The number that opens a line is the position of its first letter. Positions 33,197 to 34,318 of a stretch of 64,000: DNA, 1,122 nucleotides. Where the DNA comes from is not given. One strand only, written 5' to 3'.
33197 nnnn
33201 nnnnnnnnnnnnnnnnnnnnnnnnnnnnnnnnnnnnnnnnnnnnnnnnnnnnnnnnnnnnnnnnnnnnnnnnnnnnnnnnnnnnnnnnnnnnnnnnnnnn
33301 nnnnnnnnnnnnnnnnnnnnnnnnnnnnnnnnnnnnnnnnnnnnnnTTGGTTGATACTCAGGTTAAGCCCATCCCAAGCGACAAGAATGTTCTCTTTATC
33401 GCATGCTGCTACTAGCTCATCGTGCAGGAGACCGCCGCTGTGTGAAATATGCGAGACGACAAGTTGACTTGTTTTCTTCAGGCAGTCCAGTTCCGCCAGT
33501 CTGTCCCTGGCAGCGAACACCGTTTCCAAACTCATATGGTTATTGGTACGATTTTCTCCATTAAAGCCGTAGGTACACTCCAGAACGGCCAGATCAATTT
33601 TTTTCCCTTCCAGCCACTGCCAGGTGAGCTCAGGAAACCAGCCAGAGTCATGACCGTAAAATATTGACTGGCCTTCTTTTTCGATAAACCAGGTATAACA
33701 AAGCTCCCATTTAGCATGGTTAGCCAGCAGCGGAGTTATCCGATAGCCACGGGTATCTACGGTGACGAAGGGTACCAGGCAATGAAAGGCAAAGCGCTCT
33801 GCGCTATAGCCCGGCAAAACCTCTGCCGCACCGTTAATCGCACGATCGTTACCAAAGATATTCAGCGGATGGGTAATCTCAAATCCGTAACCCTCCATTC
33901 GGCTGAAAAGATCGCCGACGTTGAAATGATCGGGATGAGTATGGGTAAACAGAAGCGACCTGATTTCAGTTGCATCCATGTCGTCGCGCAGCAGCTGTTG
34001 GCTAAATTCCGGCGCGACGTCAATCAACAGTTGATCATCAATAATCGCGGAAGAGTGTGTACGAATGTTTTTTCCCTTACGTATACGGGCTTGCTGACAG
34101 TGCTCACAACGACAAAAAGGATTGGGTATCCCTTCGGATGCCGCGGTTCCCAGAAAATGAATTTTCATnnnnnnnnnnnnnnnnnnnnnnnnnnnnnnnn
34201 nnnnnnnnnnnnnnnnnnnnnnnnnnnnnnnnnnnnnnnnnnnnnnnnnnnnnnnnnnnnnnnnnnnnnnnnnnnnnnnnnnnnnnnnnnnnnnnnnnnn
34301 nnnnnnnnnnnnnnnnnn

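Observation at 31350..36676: IS-bounded module: MBL-fold hydrolase, nucleoside permease and MgtC operon, divergent from a three-domain LacI-type regulator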

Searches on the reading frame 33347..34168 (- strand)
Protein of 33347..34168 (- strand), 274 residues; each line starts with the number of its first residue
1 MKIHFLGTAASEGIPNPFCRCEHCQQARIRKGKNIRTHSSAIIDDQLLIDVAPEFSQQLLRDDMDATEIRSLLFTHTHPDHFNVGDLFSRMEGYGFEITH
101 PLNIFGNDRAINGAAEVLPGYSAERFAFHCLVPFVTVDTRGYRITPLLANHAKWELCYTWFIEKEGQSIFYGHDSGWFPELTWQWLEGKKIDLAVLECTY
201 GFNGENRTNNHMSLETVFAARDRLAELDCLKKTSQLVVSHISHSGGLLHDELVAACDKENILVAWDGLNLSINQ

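Call 8: search_protein_families(proteins=[window:33347-34168:-], library=ncbifam, max_evalue=0.01)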
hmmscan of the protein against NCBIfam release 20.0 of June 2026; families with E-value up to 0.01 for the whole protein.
window:33347-34168:- (274 aa): 6 families
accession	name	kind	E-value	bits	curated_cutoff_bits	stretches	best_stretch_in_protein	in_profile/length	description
TIGR03307.1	PhnP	equivalog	2.9e-23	82.5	272.25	1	1-267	1-246/249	phosphonate metabolism protein PhnP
NF038231.1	MBL_Geo_Pelo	equivalog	2e-14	53.8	360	1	3-248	2-230/250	GPMC system MBL fold metallohydrolase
NF002553.0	PRK02113.1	equivalog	3.6e-14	52.8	386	1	1-83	1-81/252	MBL fold metallo-hydrolase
TIGR02108.2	PQQ_syn_pqqB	equivalog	3.7e-07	29.9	245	1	2-75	1-85/298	pyrroloquinoline quinone biosynthesis protein PqqB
TIGR02651.1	RNase_Z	equivalog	7e-07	28.6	292.95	1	41-112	21-94/302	ribonuclease Z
NF000801.0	PRK00055.1-3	equivalog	5e-06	25.8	252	1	44-158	29-150/307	ribonuclease Z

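Call 18: search_solved_structures(query=window:33347-34168:-, max_evalue=1, show_alignments=2)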
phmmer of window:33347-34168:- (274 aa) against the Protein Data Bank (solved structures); distinct sequences matched with E-value up to 1: 12.
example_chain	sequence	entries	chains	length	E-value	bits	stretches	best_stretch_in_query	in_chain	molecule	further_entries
3g1p_A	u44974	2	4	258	1e-14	57.8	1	5-244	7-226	Protein phnP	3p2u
7fct_A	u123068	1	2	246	6.4e-06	28.9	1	39-224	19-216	Metal beta-lactamase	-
6b9v_A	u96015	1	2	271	1.3e-05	27.9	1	5-82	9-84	Beta-lactamase-like protein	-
3py5_A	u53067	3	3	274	0.0022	20.6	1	4-87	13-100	Beta-lactamase-like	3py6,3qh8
3md7_A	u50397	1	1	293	0.0023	20.5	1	5-87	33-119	Beta-lactamase-like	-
4z7r_A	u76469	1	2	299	0.014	18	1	2-98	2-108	Coenzyme PQQ synthesis protein B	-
7y7u_A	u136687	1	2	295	0.56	12.7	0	64-118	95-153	MBL fold metallo-hydrolase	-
6e13_A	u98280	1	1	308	0.67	12.5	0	2-59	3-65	Coenzyme PQQ synthesis protein B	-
4z5y_A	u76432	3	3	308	0.92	12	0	2-59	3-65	Coenzyme PQQ synthesis protein B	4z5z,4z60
4z67_A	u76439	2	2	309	0.93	12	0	2-59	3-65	Coenzyme PQQ synthesis protein B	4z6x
1xto_A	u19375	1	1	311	0.96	12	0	2-59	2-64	Coenzyme PQQ synthesis protein B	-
3tx3_A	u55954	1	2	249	0.98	11.9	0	136-197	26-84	Uncharacterized protein involved in cysteine biosynthesis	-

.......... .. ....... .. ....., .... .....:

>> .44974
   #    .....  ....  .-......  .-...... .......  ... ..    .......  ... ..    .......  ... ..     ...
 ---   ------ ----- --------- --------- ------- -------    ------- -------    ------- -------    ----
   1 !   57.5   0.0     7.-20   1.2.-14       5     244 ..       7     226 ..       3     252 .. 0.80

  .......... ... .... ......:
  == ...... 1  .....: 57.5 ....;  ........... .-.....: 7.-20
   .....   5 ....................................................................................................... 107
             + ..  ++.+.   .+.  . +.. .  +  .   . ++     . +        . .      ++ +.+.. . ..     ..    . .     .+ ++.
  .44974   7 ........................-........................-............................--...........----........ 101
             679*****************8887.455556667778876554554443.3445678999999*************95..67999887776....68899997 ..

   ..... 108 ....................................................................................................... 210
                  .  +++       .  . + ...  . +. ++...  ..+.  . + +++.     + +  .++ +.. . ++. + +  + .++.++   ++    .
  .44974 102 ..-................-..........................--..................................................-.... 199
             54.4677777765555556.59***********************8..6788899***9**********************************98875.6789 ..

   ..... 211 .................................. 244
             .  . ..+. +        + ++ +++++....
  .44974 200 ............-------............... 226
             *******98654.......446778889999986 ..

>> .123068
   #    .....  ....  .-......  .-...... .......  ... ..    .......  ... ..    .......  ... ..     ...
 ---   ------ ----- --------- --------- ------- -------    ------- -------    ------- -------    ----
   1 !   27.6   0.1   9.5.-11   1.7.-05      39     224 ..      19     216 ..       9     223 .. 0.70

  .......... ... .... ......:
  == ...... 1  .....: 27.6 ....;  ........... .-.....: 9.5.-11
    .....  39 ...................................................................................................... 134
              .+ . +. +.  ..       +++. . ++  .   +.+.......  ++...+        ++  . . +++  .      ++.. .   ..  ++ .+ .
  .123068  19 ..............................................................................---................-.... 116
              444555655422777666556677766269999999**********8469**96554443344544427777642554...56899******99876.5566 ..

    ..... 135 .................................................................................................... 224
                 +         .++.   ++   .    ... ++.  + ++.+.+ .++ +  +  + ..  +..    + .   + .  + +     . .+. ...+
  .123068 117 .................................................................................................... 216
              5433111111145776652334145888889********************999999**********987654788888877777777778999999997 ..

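Call 21: profile_search(protein=window:33347-34168:-)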
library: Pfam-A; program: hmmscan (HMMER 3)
A. the first sequence (274 residues): domains with independent E <= 10: 3; with E <= 0.001: 1
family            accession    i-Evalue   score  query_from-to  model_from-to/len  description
Lactamase_B_2     PF12706.13    3.2e-13    50.2      47-225         3-191/200  Beta-lactamase superfamily domain
Methyltransf_23   PF13489.12       0.24    11.6      61-100       124-163/164  Methyltransferase domain
Lactamase_B       PF00753.33       0.28    11.5      46-82         17-57/196  Metallo-beta-lactamase superfamily

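Call 69: find_homologous_proteins(query=window:33347-34168:-, max_evalue=0.00001)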
Query window:33347-34168:- (274 aa): 293 proteins with E <= 0.00001 among 1683 candidates; the best 120 are listed.
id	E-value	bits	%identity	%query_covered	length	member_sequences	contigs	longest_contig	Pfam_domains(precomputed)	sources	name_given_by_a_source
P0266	1.8e-180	617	94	100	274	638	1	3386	PF12706.14,PF23023.2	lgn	-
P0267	2.1e-156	538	82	99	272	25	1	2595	PF12706.14,PF23023.2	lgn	-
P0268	1.1e-149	516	78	100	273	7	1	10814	PF12706.14,PF23023.2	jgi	-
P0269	4.1e-147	507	77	99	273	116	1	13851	PF12706.14,PF23023.2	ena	-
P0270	6.0e-143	493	74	100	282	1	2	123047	PF12706.14,PF23023.2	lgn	-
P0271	2.2e-142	492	74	100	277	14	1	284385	PF12706.14,PF23023.2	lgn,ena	-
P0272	1.1e-140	486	73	100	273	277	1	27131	PF12706.14,PF23023.2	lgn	-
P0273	4.7e-138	477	70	100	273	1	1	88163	PF12706.14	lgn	-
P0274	5.8e-138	477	72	99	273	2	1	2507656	PF12706.14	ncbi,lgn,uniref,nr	ncbi:MBL fold metallo-hydrolase [Providencia burhodogranariea]|uniref:Metallo-beta-lactamase domain-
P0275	8.2e-136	470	73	99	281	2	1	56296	PF12706.14,PF23023.2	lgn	-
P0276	7.7e-134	464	70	98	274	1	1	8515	PF12706.14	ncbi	ncbi:MAG: MBL fold metallo-hydrolase [Enterobacteriaceae bacterium]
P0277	3.7e-132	458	70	99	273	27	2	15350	PF12706.14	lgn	-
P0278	2.3e-128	446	67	99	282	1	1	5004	PF12706.14,PF23023.2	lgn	-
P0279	3.9e-126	438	67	98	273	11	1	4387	PF12706.14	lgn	-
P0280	2.3e-125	436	66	99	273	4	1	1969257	PF12706.14,PF23023.2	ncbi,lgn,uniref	ncbi:MBL fold metallo-hydrolase [Providencia sp. Je.9.19]|uniref:MBL fold metallo-hydrolase n=1 Tax=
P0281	3.0e-125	435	67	99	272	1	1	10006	PF12706.14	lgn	-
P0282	5.7e-124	431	67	99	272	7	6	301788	PF12706.14,PF23023.2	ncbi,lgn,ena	ncbi:TPA: MBL fold metallo-hydrolase [Serratia marcescens]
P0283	1.8e-123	429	65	99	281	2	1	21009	PF12706.14,PF23023.2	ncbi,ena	-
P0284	1.7e-121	423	65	100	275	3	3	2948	PF12706.14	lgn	-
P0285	5.7e-121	421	64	100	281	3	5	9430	PF12706.14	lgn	-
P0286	2.7e-120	419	64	99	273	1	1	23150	PF12706.14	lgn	-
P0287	1.4e-119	417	63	98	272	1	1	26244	PF12706.14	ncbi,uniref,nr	ncbi:carbon-phosphorus lyase [Bacillus sp. ISL-4]|uniref:MBL fold metallo-hydrolase n=1 Tax=Bacillus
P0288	1.9e-119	416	62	98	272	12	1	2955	PF12706.14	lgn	-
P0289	8.8e-119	414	65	99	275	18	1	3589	PF12706.14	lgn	-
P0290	2.8e-118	412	65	98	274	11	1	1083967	PF12706.14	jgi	jgi:phosphoribosyl 1,2-cyclic phosphate phosphodiesterase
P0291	1.4e-117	410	63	99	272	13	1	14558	PF12706.14,PF23023.2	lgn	-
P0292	5.8e-117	408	63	100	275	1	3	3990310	PF12706.14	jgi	jgi:phosphoribosyl 1,2-cyclic phosphate phosphodiesterase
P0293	1.7e-116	407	62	99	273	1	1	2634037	PF12706.14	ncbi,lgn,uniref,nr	ncbi:MBL fold metallo-hydrolase [Zophobihabitans entericus]|uniref:Carbon-phosphorus lyase n=1 Tax=Z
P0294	7.4e-116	404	63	99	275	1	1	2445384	PF12706.14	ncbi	ncbi:MBL fold metallo-hydrolase [Orbaceae bacterium ac157xtp]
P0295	2.1e-115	403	63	98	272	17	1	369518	PF12706.14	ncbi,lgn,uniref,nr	ncbi:MBL fold metallo-hydrolase [Paenibacillus sp. UNC499MF]|uniref:MBL fold metallo-hydrolase n=1 T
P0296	4.4e-115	402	64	99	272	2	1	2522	PF12706.14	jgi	-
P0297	7.5e-115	401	61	99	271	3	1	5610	PF12706.14,PF23023.2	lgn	-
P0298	9.7e-115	401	62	98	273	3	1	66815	PF12706.14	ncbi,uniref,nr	ncbi:MBL fold metallo-hydrolase [Paenibacillus doosanensis]|uniref:MBL fold metallo-hydrolase n=1 Ta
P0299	1.6e-114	400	63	98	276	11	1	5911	PF12706.14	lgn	-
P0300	2.8e-114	399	62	98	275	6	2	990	PF12706.14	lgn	-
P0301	6.5e-114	398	61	99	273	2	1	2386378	PF12706.14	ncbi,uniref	ncbi:MBL fold metallo-hydrolase [Utexia brackfieldae]|uniref:MBL fold metallo-hydrolase n=1 Tax=Utex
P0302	7.6e-114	398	60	99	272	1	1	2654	PF12706.14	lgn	-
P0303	8.0e-114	398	58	99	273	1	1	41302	PF12706.14,PF23023.2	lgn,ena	-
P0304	1.3e-113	397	61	99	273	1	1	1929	PF12706.14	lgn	-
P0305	1.5e-113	397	62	99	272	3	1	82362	PF12706.14,PF23023.2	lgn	-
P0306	1.9e-113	397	61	99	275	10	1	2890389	PF12706.14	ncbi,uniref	ncbi:MBL fold metallo-hydrolase [Orbus wheelerorum]|uniref:MBL fold metallo-hydrolase n=1 Tax=Orbus 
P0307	2.0e-113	397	62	99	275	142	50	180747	PF12706.14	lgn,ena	-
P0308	3.2e-113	396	61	98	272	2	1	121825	PF12706.14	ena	-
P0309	3.2e-113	396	63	99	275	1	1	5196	PF12706.14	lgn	-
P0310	2.5e-112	393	63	98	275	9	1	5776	PF12706.14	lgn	-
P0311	4.8e-112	392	63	98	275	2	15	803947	PF12706.14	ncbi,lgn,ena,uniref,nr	ncbi:hypothetical protein JMI89_05410 [Frischella sp. Ac48]|uniref:Carbon-phosphorus lyase n=1 Tax=F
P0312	5.0e-112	392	60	99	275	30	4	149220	PF12706.14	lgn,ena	-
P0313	6.6e-112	392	63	98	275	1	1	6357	PF12706.14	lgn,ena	-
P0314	8.6e-112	391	63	98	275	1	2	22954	PF12706.14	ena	-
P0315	1.7e-111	390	63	98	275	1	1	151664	PF12706.14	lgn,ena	-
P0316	2.0e-111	390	61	99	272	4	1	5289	PF12706.14,PF23023.2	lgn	-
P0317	2.4e-111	390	63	98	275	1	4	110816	PF12706.14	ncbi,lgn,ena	-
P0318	6.2e-111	388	63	98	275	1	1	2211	PF12706.14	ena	-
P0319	7.6e-110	385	57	99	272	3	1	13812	PF12706.14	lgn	-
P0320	3.2e-109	383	57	98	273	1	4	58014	PF12706.14,PF23023.2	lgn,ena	-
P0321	5.4e-109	382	60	99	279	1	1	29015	PF12706.14,PF23023.2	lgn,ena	-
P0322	9.8e-109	381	58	99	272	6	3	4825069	PF12706.14,PF23023.2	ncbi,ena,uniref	ncbi:MBL fold metallo-hydrolase [Erwinia sp. BNK-24-b]|uniref:MBL fold metallo-hydrolase n=1 Tax=unc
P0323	1.1e-108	381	59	99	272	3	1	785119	PF12706.14,PF23023.2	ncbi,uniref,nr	ncbi:carbon-phosphorus lyase [Erwinia psidii]|uniref:MBL fold metallo-hydrolase n=1 Tax=Erwinia psid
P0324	2.3e-107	377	60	99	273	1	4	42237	PF12706.14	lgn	-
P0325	7.7e-107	375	59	99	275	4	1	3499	PF12706.14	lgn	-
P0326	1.4e-106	374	55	99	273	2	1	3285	PF12706.14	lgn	-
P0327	1.0e-105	371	57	98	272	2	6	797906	PF12706.14,PF23023.2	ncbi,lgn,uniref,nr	ncbi:MBL fold metallo-hydrolase [Erwinia mallotivora]|uniref:MBL fold metallo-hydrolase n=1 Tax=Erwi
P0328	1.8e-103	364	56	99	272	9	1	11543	PF12706.14,PF23023.2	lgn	-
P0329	4.8e-100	353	56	99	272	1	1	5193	PF12706.14,PF23023.2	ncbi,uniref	ncbi:MBL fold metallo-hydrolase [Erwinia mallotivora]|uniref:MBL fold metallo-hydrolase n=1 Tax=Erwi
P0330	9.7e-92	325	52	99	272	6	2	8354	PF12706.14,PF23023.2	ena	-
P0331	1.2e-91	325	52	99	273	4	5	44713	PF12706.14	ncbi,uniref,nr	ncbi:carbon-phosphorus lyase [Testudinibacter sp. TR-2022]|uniref:MBL fold metallo-hydrolase n=1 Tax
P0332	4.8e-91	323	51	98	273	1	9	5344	PF12706.14,PF23023.2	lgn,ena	-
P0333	7.1e-91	323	51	99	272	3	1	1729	PF12706.14,PF23023.2,PF00753.34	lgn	-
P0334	7.1e-91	323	50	97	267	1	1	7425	PF12706.14,PF23023.2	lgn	-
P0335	1.7e-90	321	52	99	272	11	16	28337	PF12706.14,PF23023.2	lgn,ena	-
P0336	1.8e-90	321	50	99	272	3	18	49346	PF12706.14,PF23023.2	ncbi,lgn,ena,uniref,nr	ncbi:MAG: carbon-phosphorus lyase [Candidatus Anaerobiospirillum merdipullorum]|uniref:Carbon-phosph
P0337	6.3e-90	319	50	99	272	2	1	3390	PF12706.14,PF23023.2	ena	-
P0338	6.5e-89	316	50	99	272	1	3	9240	PF12706.14,PF23023.2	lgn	-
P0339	2.4e-88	314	50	99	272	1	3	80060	PF12706.14,PF23023.2,PF00753.34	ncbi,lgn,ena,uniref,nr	ncbi:MAG: MBL fold metallo-hydrolase [Proteobacteria bacterium]|uniref:MBL fold metallo-hydrolase n=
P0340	7.1e-86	306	49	99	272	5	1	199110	PF12706.14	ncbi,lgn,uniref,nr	ncbi:MBL fold metallo-hydrolase [Paenibacillus sp. OAS669]|uniref:MBL fold metallo-hydrolase n=1 Tax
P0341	9.1e-86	306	49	99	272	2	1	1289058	PF12706.14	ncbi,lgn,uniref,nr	ncbi:MBL fold metallo-hydrolase [Paenibacillus methanolicus]|uniref:Phosphoribosyl 1,2-cyclic phosph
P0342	5.7e-85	303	50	99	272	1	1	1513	PF12706.14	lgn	-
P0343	1.1e-84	302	48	99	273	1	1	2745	PF12706.14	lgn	-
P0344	1.3e-84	302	49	99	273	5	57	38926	PF12706.14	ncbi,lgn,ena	-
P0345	1.3e-84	302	49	99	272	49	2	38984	PF12706.14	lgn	-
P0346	1.8e-84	302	47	99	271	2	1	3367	PF12706.14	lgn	-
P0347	4.5e-84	300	49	99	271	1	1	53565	PF12706.14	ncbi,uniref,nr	ncbi:MBL fold metallo-hydrolase [Paenibacillus sp. N3.4]|uniref:MBL fold metallo-hydrolase n=1 Tax=P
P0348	6.8e-84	300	48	99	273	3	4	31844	PF12706.14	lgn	-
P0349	7.8e-84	299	49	98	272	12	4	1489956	PF12706.14,PF23023.2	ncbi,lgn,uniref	ncbi:MBL fold metallo-hydrolase [Paenibacillus sp. FSL R5-0407]|uniref:MBL fold metallo-hydrolase n=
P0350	8.1e-84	299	47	99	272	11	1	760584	PF12706.14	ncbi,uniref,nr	ncbi:carbon-phosphorus lyase [Paenibacillus antri]|uniref:Carbon-phosphorus lyase n=1 Tax=Paenibacil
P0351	9.5e-84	299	48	99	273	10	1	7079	PF12706.14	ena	-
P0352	1.0e-83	299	50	98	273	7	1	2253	PF12706.14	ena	-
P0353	3.4e-83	297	47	99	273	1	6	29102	PF12706.14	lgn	-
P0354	4.3e-83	297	47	99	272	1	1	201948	PF12706.14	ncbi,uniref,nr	ncbi:MBL fold metallo-hydrolase [Paenibacillus thalictri]|uniref:MBL fold metallo-hydrolase n=1 Tax=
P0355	4.9e-83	297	50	98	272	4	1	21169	PF12706.14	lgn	-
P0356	7.2e-83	296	50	99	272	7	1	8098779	PF12706.14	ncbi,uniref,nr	ncbi:MBL fold metallo-hydrolase [Paenibacillus sp. V4I5]|uniref:MBL fold metallo-hydrolase n=1 Tax=P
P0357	2.5e-82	294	47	99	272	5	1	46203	PF12706.14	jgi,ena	-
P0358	2.8e-82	294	47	99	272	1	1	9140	PF12706.14,PF23023.2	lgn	-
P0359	4.4e-82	294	48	99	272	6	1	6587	PF12706.14,PF23023.2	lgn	-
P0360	4.8e-82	294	48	99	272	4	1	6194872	PF12706.14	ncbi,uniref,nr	ncbi:MBL fold metallo-hydrolase [Cohnella algarum]|uniref:MBL fold metallo-hydrolase n=1 Tax=Cohnell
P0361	6.6e-82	293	48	99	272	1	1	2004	PF12706.14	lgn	-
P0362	1.2e-81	292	47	99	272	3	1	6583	PF12706.14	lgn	-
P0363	1.3e-81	292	48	99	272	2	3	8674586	PF12706.14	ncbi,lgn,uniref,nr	ncbi:MBL fold metallo-hydrolase [Paenibacillus mucilaginosus]|uniref:Metallo-beta-lactamase domain-c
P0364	2.0e-81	292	48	99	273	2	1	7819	PF12706.14,PF23023.2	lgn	-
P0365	2.2e-81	291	47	99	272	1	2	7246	PF12706.14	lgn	-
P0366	4.7e-81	290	50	98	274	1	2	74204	PF12706.14,PF23023.2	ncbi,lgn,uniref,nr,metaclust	ncbi:phosphoribosyl 1,2-cyclic phosphate phosphodiesterase [Paenibacillus sp. UNCCL117]|uniref:MBL f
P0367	4.9e-81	290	46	99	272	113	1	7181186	PF12706.14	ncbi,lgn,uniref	ncbi:MBL fold metallo-hydrolase [Paenibacillus lautus]|uniref:MBL fold metallo-hydrolase n=1 Tax=Pae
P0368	8.1e-81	290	47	99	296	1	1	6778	PF12706.14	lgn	-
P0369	8.6e-81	289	48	99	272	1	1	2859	PF12706.14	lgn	-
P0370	1.4e-80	289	47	99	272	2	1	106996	PF12706.14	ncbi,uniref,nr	ncbi:MBL fold metallo-hydrolase [Mesobacillus stamsii]|uniref:Phosphoribosyl 1,2-cyclic phosphate ph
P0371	1.6e-80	289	48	99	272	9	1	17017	PF12706.14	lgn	-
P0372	5.0e-80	287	48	99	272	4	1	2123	PF12706.14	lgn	-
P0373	2.5e-79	285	47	99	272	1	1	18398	PF12706.14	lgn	-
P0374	3.7e-79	284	49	98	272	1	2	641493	PF12706.14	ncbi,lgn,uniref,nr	ncbi:MBL fold metallo-hydrolase [Paenibacillus sp. J2TS4]|uniref:MBL fold metallo-hydrolase n=1 Tax=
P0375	3.8e-79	284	49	99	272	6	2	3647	PF12706.14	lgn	-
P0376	6.3e-79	283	47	98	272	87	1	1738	PF12706.14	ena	-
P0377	1.6e-78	282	46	99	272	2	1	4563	PF12706.14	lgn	-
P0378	2.0e-78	282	48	98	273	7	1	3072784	PF12706.14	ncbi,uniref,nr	ncbi:carbon-phosphorus lyase [Paenibacillus sp. HJL G12]|uniref:Carbon-phosphorus lyase n=1 Tax=Paen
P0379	1.2e-77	279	49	98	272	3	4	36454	PF12706.14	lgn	-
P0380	1.4e-77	279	46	99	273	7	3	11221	PF12706.14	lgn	-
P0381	2.5e-77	278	46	99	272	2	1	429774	PF12706.14,PF23023.2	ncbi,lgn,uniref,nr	ncbi:MBL fold metallo-hydrolase [Paenibacillus alba]|uniref:MBL fold metallo-hydrolase n=1 Tax=Paeni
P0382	7.0e-77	277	46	99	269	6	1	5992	PF12706.14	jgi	jgi:phosphoribosyl 1,2-cyclic phosphate phosphodiesterase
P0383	3.1e-76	275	46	99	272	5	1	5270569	PF12706.14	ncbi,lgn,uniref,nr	ncbi:MBL fold metallo-hydrolase [Paenibacillus sabinae]|uniref:Metallo-beta-lactamase domain-contain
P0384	1.2e-75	273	48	99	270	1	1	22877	PF12706.14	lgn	-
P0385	2.8e-75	271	45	99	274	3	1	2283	PF12706.14,PF23023.2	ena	-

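Call 70: find_encoding_contigs(protein=P0367, flank=8000, max_places=2)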
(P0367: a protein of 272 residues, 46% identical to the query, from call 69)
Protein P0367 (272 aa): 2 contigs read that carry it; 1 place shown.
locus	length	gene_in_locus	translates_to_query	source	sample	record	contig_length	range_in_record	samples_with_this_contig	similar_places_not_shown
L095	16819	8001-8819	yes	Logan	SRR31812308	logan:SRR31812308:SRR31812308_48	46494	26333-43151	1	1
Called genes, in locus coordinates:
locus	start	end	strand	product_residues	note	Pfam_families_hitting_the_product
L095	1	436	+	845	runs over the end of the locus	PF11790:Glyco_hydro_cc (weak), PF00041:fn3 (faint)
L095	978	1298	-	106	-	-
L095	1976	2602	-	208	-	PF00440:TetR_N, PF16925:TetR_C_13 (weak)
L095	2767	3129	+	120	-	PF01638:HxlR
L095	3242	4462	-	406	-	PF00083:Sugar_tr, PF07690:MFS_1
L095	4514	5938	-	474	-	-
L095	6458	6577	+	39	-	-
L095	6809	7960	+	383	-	PF00392:GntR, PF00532:Peripla_BP_1, PF13377:Peripla_BP_3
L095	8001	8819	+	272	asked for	PF12706:Lactamase_B_2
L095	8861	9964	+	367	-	PF01547:SBP_bac_1, PF13416:SBP_bac_8, PF13343:SBP_bac_6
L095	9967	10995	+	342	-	PF00005:ABC_tran, PF13304:AAA_21 (faint), PF08402:TOBE_2 (weak)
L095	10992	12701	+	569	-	PF00528:BPD_transp_1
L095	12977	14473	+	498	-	PF03323:GerA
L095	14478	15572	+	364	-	PF03845:Spore_permease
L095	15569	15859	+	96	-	-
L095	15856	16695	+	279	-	PF25198:Spore_GerAC_N, PF05504:Spore_GerAC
